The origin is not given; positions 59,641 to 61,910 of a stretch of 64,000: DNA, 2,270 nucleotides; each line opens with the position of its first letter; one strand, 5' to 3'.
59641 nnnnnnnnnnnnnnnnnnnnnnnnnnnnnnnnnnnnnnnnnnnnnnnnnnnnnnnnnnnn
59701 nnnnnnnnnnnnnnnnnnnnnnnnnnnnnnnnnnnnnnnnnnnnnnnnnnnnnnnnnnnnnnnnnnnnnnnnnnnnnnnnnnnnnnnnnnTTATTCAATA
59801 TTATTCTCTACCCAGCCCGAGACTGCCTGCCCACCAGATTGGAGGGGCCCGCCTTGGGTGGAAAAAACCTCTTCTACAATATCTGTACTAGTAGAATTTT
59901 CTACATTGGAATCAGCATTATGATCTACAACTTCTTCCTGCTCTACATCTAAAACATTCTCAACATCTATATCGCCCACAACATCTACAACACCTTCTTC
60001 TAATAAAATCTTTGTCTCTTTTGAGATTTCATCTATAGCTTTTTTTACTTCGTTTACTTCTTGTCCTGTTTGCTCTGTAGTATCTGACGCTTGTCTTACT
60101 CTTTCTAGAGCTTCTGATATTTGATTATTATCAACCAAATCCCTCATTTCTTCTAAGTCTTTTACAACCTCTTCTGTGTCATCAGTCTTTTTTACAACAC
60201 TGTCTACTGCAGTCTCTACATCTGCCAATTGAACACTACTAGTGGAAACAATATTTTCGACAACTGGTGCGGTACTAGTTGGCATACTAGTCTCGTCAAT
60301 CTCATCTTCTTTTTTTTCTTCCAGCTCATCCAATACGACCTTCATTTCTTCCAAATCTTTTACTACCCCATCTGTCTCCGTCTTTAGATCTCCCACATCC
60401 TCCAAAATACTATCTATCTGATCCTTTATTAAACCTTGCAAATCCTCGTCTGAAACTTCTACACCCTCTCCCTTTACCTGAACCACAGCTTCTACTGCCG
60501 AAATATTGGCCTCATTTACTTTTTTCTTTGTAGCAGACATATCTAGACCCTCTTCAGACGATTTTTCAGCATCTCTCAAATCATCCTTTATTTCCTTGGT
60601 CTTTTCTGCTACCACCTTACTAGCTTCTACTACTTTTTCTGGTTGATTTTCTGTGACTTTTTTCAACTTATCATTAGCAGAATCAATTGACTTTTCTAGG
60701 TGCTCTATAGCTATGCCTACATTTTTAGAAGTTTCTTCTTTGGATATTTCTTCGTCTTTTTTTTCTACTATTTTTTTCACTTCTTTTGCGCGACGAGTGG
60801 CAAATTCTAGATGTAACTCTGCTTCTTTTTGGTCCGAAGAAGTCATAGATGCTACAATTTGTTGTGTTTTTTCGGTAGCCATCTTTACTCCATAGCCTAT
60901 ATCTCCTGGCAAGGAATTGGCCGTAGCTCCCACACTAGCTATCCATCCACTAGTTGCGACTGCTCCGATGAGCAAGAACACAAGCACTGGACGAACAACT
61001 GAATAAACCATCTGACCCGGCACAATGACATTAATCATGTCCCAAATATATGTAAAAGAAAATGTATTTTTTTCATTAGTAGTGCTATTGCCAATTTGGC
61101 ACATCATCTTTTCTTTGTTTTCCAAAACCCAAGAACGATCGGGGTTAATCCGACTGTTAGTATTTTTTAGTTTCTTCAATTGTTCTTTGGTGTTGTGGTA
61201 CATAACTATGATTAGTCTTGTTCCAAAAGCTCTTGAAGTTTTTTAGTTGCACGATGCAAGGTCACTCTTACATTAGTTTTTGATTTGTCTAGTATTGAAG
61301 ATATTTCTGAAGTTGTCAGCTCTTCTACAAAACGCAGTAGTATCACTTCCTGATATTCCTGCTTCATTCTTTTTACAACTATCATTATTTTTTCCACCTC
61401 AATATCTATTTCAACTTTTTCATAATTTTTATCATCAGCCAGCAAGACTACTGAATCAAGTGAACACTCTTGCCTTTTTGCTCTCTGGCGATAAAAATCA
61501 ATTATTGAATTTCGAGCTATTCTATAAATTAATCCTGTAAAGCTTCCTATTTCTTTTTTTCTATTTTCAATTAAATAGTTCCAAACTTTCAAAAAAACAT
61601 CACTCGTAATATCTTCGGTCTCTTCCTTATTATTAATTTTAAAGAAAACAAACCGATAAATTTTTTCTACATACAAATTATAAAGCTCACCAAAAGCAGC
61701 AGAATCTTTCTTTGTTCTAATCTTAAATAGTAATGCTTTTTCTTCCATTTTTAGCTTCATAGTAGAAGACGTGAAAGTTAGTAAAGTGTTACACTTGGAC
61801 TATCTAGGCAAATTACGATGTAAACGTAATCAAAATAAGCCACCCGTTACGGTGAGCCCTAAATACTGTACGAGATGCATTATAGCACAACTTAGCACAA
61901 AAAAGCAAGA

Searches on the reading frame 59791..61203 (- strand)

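Call 51: search_protein_families(library=pfam, proteins=[window:59791-61203:-], max_evalue=0.01)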
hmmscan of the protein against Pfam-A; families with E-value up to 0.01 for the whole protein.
window:59791-61203:- (470 aa): 2 families
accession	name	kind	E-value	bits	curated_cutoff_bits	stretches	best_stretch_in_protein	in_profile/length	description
PF18915.5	DUF5667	-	7.1e-09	36.4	27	1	97-194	2-92/99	Domain of unknown function (DUF5667)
PF00261.25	Tropomyosin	-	0.0079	16.1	38.6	1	266-396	4-133/242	Tropomyosin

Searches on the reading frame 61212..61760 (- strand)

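Call 51: search_protein_families(library=pfam, proteins=[window:61212-61760:-], max_evalue=0.01)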
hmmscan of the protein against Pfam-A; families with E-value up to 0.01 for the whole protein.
window:61212-61760:- (182 aa): 4 families
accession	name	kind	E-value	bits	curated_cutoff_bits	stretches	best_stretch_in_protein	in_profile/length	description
PF08281.18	Sigma70_r4_2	-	5.3e-12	45.6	25.7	1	129-175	8-54/54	Sigma-70, region 4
PF04542.20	Sigma70_r2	-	2.6e-10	40.4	24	1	26-95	1-70/71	Sigma-70 region 2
PF04545.22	Sigma70_r4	-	1.9e-08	34.1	24.1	1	132-177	5-50/50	Sigma-70, region 4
PF07638.17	Sigma70_ECF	-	0.0029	17.9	21.1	1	17-178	13-182/185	ECF sigma factor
